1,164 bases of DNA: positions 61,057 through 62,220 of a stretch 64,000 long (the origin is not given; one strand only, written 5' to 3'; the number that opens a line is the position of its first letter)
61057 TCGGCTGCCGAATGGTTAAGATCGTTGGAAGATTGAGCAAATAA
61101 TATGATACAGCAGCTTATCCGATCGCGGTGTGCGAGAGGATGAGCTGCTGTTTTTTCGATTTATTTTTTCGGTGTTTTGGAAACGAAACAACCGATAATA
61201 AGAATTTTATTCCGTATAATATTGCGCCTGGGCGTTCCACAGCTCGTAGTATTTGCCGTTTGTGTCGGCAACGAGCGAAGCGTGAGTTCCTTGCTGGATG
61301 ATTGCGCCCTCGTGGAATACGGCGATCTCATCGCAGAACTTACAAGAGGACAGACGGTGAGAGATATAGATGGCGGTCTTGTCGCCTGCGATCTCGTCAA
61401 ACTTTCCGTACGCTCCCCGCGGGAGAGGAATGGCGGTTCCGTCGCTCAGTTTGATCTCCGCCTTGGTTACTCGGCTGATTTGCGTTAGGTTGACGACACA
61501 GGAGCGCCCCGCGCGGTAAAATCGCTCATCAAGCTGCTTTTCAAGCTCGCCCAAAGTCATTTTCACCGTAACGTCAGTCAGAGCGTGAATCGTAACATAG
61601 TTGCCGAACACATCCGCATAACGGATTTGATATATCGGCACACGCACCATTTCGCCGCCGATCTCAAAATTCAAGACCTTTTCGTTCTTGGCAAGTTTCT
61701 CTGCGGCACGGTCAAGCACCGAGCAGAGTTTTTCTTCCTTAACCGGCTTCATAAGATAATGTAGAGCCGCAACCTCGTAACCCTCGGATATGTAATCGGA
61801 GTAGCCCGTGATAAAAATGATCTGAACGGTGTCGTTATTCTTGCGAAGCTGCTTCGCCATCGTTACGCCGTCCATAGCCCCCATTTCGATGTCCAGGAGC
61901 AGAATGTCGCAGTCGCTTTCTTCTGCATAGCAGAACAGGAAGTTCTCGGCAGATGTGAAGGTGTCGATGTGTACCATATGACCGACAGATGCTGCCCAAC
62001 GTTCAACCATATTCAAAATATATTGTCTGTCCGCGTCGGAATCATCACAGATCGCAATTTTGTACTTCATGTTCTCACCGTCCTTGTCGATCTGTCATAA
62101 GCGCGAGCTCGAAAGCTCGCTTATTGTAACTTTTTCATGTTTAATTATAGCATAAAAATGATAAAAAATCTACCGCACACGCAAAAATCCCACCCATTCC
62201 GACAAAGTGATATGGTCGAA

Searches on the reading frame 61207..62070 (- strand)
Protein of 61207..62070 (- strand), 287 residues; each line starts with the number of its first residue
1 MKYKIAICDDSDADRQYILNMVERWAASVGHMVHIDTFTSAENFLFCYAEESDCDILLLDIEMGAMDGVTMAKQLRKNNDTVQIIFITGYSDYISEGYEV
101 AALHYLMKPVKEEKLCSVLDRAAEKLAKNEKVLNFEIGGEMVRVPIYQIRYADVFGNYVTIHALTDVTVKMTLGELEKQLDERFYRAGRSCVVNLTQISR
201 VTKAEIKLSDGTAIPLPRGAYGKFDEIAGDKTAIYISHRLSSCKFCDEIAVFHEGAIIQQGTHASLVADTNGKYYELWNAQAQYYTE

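Call 56: search_protein_families(library=pfam, proteins=[window:61207-62070:-])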
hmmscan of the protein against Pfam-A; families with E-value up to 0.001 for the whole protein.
window:61207-62070:- (287 aa): 2 families
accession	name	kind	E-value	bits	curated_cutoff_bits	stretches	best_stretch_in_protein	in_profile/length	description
PF00072.30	Response_reg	-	1.1e-17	64.7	30.2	1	5-119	1-110/111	Response regulator receiver domain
PF04397.21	LytTR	-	7e-15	55.5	22.6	1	140-226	2-95/98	LytTr DNA-binding domain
